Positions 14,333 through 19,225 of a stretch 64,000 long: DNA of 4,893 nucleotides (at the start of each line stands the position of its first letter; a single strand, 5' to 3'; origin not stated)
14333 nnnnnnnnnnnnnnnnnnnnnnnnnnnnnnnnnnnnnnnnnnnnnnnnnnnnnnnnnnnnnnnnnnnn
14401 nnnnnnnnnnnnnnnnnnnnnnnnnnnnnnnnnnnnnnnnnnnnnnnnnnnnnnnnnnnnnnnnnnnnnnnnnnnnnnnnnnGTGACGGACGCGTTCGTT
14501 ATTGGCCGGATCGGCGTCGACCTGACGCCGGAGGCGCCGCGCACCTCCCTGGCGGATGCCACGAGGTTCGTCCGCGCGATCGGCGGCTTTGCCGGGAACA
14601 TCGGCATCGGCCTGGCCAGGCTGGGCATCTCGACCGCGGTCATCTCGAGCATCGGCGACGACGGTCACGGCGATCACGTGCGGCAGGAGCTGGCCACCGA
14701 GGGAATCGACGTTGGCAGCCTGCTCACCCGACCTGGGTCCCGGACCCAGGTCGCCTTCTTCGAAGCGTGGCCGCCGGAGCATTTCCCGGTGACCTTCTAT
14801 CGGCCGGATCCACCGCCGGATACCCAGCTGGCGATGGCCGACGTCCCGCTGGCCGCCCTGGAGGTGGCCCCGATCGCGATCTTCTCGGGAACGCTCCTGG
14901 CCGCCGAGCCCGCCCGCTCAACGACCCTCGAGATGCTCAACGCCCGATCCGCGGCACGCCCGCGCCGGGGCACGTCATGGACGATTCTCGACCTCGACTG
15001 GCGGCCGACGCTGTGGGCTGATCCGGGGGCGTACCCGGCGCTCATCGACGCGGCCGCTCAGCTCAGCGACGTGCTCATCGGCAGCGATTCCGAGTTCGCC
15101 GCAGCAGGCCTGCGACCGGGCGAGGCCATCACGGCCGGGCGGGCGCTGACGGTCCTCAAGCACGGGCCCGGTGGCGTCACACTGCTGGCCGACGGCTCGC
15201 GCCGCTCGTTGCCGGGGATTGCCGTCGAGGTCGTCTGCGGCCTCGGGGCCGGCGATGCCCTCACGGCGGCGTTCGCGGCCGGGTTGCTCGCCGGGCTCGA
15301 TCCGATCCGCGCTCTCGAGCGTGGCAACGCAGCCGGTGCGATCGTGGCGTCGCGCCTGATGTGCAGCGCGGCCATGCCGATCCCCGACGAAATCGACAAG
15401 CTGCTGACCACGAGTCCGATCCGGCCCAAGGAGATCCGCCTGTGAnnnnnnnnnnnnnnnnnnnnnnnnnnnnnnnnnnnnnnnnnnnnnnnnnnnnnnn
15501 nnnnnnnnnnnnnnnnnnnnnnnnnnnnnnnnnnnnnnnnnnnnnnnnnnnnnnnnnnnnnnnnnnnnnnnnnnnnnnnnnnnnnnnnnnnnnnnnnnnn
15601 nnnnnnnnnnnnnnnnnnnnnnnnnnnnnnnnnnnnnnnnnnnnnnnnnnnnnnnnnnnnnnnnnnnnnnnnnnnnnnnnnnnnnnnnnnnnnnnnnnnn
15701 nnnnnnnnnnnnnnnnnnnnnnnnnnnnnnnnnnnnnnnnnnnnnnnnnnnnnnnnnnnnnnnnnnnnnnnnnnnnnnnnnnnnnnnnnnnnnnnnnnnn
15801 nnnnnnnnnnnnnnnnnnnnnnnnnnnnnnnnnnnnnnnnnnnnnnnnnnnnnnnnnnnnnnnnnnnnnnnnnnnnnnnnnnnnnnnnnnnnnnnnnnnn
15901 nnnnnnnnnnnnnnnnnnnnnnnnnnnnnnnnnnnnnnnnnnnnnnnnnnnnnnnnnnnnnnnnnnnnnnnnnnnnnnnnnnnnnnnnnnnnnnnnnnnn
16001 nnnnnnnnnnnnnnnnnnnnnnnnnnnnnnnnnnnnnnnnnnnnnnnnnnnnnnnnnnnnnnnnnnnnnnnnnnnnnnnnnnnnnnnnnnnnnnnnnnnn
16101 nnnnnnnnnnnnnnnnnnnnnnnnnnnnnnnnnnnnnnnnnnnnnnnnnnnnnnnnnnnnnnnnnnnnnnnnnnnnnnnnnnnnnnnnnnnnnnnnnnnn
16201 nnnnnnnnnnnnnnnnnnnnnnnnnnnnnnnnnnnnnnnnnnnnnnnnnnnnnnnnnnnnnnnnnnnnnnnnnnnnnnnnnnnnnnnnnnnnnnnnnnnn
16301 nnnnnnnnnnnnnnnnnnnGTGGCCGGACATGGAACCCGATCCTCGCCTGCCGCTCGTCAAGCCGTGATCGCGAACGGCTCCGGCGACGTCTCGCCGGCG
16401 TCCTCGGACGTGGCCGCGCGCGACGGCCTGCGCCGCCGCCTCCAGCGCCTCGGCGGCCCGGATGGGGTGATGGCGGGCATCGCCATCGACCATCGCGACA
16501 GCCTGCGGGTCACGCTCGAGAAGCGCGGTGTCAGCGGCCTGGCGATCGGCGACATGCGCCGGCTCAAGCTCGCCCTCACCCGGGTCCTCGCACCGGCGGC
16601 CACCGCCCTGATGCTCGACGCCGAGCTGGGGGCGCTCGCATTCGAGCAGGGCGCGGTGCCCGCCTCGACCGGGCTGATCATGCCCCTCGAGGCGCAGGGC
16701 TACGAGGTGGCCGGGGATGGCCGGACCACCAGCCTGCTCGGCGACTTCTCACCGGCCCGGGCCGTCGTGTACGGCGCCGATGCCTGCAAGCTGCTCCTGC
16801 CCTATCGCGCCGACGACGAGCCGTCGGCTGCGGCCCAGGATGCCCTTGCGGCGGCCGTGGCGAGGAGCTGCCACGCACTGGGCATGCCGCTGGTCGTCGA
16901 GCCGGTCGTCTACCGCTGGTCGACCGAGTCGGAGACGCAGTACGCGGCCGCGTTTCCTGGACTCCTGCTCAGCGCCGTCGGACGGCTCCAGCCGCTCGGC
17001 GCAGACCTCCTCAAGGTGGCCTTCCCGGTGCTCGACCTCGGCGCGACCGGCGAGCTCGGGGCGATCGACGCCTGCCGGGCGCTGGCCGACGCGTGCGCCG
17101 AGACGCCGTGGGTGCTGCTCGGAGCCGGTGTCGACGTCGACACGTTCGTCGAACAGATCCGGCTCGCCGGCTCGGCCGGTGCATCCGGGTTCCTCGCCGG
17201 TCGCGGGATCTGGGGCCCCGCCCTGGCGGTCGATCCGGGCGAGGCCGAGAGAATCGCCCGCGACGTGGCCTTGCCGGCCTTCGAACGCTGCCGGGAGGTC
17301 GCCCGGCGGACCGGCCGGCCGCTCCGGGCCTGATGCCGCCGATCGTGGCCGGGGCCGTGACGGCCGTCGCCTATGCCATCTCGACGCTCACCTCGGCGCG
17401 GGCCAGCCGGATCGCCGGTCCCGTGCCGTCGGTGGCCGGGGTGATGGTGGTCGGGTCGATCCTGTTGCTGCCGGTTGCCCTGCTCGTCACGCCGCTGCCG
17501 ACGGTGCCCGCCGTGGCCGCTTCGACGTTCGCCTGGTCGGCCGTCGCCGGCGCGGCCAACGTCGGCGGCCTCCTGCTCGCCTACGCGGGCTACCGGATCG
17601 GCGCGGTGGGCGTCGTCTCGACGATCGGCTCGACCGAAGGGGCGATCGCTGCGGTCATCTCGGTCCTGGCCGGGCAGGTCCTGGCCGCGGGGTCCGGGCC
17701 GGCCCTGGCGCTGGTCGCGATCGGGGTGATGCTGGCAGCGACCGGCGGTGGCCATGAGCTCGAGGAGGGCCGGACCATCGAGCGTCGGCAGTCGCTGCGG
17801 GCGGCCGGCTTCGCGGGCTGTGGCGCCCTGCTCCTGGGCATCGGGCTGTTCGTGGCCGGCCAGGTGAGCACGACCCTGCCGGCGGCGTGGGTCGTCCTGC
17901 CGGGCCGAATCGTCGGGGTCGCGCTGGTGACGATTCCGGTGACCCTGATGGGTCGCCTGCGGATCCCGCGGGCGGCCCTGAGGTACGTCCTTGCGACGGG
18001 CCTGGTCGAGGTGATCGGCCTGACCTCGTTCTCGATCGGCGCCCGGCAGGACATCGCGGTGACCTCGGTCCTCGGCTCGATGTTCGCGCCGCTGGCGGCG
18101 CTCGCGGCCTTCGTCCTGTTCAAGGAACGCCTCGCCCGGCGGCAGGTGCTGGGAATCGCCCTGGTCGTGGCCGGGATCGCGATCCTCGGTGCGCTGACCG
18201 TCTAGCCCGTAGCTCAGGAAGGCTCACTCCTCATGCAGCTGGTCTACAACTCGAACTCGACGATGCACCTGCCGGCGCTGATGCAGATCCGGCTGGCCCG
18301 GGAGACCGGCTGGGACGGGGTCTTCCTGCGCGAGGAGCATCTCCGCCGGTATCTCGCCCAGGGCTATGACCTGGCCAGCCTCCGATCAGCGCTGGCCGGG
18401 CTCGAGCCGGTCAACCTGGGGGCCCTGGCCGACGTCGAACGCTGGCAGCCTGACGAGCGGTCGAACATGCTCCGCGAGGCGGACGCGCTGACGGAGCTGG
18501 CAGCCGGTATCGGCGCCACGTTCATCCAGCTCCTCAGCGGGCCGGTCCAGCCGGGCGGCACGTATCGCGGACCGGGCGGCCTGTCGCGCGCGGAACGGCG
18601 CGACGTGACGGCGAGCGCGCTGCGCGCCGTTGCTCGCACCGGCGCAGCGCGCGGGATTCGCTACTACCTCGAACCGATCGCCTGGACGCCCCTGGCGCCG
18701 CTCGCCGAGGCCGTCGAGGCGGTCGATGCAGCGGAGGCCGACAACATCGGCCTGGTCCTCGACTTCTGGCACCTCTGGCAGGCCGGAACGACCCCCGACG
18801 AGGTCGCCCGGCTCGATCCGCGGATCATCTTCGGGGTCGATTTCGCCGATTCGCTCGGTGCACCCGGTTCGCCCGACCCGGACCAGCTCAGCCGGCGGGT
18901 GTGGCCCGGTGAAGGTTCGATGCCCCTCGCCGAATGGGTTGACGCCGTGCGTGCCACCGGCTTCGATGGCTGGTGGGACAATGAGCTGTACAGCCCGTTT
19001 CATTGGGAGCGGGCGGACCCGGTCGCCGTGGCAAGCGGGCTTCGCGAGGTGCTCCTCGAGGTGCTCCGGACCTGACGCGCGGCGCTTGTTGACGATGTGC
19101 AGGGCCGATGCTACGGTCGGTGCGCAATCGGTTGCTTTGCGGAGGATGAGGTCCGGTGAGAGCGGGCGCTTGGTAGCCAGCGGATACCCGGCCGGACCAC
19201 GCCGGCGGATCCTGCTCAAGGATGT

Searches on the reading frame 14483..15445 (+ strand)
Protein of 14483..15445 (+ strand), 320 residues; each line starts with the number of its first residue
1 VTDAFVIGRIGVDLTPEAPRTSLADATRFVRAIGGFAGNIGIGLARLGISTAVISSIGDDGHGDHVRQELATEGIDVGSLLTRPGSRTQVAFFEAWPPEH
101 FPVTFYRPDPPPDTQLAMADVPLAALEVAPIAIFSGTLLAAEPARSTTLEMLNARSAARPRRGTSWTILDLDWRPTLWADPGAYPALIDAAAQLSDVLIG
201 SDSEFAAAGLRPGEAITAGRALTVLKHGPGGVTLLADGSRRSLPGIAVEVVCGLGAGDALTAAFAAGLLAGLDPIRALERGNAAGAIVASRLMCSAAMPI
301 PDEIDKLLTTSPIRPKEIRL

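Call 13: search_protein_families(library=ncbifam, proteins=[window:14483-15445:+], max_evalue=0.00001)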
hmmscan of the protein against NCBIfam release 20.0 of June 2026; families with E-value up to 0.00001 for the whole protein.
window:14483-15445:+ (320 aa): 16 families
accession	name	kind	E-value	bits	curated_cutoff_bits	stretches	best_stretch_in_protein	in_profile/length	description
TIGR04382.1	myo_inos_iolC_N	equivalog_domain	2e-75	254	300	1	3-308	3-309/309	5-dehydro-2-deoxygluconokinase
NF047869.1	myo_kin_aldol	exception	2.3e-40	138.6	600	1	3-310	8-333/586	bifunctional 5-dehydro-2-deoxygluconokinase/5-dehydro-2-deoxyphosphogluconate aldolase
NF053626.1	RibKinHalex1628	equivalog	2e-24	86.6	330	2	191-309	173-292/293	ATP-dependent ribose-1-phosphate kinase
NF006957.1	PRK09434.1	equivalog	2.8e-22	79.6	450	1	4-296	4-284/302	fructokinase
NF040938.1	KDG_KDGal_kin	equivalog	1.4e-20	73.6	400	1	22-309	18-304/305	bifunctional 2-dehydro-3-deoxygluconokinase/2-dehydro-3-deoxygalactonokinase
TIGR02152.1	D_ribokin_bact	equivalog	6e-18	65.2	299.65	2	219-305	211-297/298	ribokinase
TIGR02198.1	rfaE_dom_I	equivalog_domain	9.6e-16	57.8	345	2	224-295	231-303/315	D-glycero-beta-D-manno-heptose-7-phosphate kinase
NF041332.1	KDG_KDGal_kin_Halo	equivalog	2.9e-15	56.5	440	1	1-307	1-309/320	bifunctional 2-dehydro-3-deoxygluconokinase/2-dehydro-3-deoxygalactonokinase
NF008353.0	PRK11142.1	equivalog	4.1e-14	52.8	341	1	219-310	214-305/307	ribokinase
NF049991.1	TagKinase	equivalog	2.6e-13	49.5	420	1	6-291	12-298/321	tagatose kinase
NF007321.0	PRK09813.1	equivalog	7.1e-13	48.6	247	1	34-89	24-79/261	fructoselysine 6-kinase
TIGR03168.1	1-PFK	subfamily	5.2e-09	35.4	216.4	1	216-309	209-300/305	hexose kinase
NF041633.1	trifunc_aldol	exception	2e-08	33.2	700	0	7-122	247-360/580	KHG/KDPG aldolase/sugar kinase fusion protein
TIGR03828.1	pfkB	equivalog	6.4e-08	32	292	1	219-310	212-301/305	1-phosphofructokinase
NF008454.0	PRK11316.1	equivalog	6.7e-07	28.3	521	0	228-298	233-304/475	bifunctional D-glycero-beta-D-manno-heptose-7-phosphate kinase/D-glycero-beta-D-manno-heptose 1-phosphate adenylyltransferase HldE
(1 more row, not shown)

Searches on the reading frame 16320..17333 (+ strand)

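Call 13: search_protein_families(library=ncbifam, proteins=[window:16320-17333:+], max_evalue=0.00001)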
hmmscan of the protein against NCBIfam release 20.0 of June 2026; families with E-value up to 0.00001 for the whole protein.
window:16320-17333:+ (337 aa): 6 families
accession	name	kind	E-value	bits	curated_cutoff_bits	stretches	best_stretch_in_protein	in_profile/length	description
NF009498.0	PRK12858.1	subfamily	6.8e-56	189.6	184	1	36-335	7-323/342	tagatose 1,6-diphosphate aldolase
NF003180.0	PRK04161.1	subfamily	1.5e-27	96.6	519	1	38-314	9-298/330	tagatose 1,6-diphosphate aldolase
NF009065.0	PRK12399.1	subfamily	1.5e-25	89.9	458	1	36-314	6-297/326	tagatose 1,6-diphosphate aldolase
TIGR01232.1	lacD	equivalog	1e-19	70.9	432.2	1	38-315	7-297/325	tagatose-bisphosphate aldolase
NF005556.0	PRK07226.1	subfamily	1.8e-07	30.8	241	1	38-298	7-235/267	2-amino-3,7-dideoxy-D-threo-hept-6-ulosonate synthase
TIGR01949.1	ADH_synth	equivalog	2.6e-06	27.3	299.45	1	116-300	68-230/255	2-amino-3,7-dideoxy-D-threo-hept-6-ulosonate synthase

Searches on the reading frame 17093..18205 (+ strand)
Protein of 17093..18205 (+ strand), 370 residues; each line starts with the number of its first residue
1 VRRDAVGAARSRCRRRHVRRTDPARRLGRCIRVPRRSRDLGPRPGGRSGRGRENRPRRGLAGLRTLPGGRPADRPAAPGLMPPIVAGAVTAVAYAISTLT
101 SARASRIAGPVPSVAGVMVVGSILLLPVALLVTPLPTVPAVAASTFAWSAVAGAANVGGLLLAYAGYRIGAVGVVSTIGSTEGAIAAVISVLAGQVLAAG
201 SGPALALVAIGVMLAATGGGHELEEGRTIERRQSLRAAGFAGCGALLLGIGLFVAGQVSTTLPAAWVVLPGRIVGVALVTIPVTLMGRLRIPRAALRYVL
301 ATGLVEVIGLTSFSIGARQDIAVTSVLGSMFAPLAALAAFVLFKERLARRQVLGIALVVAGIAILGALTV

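Call 13: search_protein_families(library=ncbifam, proteins=[window:17093-18205:+], max_evalue=0.00001)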
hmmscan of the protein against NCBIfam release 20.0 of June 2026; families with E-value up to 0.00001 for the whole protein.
window:17093-18205:+ (370 aa): 0 families

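Call 19: search_protein_families(library=pfam, proteins=[window:17093-18205:+], max_evalue=0.001)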
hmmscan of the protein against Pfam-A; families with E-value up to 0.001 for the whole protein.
window:17093-18205:+ (370 aa): 1 family
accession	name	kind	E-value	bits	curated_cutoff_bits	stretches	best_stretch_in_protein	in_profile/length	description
PF00892.27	EamA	-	5.4e-10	40.1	28.2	2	240-365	6-133/135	EamA-like transporter family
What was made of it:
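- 17093..19075 (+): EamA-type permease (start uncertain) and a second AP_endonuc_2 TIM gene (18233-19075), a possible non-orthologous inosose dehydratase. Pfam (call 19).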

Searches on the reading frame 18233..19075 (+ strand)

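Call 13: search_protein_families(library=ncbifam, proteins=[window:18233-19075:+], max_evalue=0.00001)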
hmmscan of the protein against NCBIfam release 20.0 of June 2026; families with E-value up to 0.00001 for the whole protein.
window:18233-19075:+ (280 aa): 1 family
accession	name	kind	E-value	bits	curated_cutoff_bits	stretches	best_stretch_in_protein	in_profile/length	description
NF042435.1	DhshikDhtase_QuiC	equivalog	5.7e-09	35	1200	1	25-274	24-262/635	3-dehydroshikimate dehydratase QuiC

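Call 19: search_protein_families(library=pfam, proteins=[window:18233-19075:+], max_evalue=0.001)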
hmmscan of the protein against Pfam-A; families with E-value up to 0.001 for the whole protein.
window:18233-19075:+ (280 aa): 1 family
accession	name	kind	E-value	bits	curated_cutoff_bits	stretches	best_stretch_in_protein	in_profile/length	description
PF01261.30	AP_endonuc_2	-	2.1e-28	100.1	31.1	1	19-254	1-231/249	Xylose isomerase-like TIM barrel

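Call 84: search_protein_families(library=ncbifam, proteins=[window:18233-19075:+], max_evalue=0.01)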
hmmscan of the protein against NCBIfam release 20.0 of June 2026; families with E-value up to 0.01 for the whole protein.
window:18233-19075:+ (280 aa): 2 families
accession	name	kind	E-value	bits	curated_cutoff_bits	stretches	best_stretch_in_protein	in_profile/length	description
NF042435.1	DhshikDhtase_QuiC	equivalog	5.7e-09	35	1200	1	25-274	24-262/635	3-dehydroshikimate dehydratase QuiC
TIGR03234.1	OH-pyruv-isom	equivalog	3.6e-05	23.2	353.45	1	114-255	109-242/254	hydroxypyruvate isomerase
